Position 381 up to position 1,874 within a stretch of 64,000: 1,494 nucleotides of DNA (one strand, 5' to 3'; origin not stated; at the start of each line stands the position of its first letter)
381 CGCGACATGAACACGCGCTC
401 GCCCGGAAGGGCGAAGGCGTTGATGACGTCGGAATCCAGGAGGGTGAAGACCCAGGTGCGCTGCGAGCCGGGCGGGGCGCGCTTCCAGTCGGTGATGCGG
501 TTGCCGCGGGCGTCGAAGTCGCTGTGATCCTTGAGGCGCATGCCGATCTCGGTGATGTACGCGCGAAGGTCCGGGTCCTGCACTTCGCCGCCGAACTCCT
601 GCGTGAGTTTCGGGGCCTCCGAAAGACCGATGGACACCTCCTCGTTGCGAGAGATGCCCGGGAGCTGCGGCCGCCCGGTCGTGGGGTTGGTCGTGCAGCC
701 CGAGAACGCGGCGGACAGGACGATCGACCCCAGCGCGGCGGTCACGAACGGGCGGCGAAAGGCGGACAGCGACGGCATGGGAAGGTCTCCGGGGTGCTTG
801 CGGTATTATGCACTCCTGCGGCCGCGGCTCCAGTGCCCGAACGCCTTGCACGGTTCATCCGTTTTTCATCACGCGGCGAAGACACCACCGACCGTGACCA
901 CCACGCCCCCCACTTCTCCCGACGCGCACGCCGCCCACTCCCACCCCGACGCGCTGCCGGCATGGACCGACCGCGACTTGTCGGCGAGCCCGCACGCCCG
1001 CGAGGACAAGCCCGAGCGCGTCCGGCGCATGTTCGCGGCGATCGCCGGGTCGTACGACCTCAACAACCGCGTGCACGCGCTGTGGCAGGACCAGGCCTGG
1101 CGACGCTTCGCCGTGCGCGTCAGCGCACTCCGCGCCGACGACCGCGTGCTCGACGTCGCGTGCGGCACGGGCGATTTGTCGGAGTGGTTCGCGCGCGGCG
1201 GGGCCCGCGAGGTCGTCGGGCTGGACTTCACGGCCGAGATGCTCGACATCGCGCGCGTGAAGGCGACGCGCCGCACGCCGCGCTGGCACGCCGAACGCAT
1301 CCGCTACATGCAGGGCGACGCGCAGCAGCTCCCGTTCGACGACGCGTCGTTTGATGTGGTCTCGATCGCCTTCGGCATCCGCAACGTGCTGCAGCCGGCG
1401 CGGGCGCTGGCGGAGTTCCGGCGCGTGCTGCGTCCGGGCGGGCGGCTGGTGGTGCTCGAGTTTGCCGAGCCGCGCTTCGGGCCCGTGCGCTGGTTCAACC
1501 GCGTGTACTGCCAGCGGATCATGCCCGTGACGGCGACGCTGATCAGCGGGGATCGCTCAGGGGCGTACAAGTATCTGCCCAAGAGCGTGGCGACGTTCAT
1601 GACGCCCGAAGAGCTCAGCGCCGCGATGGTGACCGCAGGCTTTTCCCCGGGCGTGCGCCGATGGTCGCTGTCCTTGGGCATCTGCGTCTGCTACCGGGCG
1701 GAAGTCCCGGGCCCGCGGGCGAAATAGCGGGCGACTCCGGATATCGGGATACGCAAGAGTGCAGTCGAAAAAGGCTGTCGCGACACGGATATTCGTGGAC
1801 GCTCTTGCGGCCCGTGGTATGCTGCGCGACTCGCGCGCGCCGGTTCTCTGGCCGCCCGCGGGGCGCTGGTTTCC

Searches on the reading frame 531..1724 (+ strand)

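Call 14: search_protein_families(library=pfam, proteins=[window:531-1724:+], max_evalue=0.001)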
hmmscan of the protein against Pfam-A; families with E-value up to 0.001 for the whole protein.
window:531-1724:+ (398 aa): 9 families
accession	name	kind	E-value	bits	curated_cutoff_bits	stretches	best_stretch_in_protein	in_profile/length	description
PF01209.24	Ubie_methyltran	-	1.2e-48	166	20.1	1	160-388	5-229/233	ubiE/COQ5 methyltransferase family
PF08241.18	Methyltransf_11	-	2e-25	89.7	21.2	1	207-308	1-95/95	Methyltransferase domain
PF13649.12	Methyltransf_25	-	2.6e-24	86.1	27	1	206-304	1-97/97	Methyltransferase domain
PF13847.12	Methyltransf_31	-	8.4e-17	61.7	27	1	202-312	3-113/145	Methyltransferase domain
PF08242.18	Methyltransf_12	-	5.9e-14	53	30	1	207-306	1-98/98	Methyltransferase domain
PF13489.12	Methyltransf_23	-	4.8e-13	49.6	27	1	187-331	6-138/164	Methyltransferase domain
PF07021.18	MetW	-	2.2e-06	27.9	21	1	199-337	10-133/193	Methionine biosynthesis protein MetW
PF08003.17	Methyltransf_9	-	0.00012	21.6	23.8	1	182-308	95-217/315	Protein of unknown function (DUF1698)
PF05148.21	Methyltransf_8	-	0.00018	21.9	27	0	258-324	107-171/219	Hypothetical methyltransferase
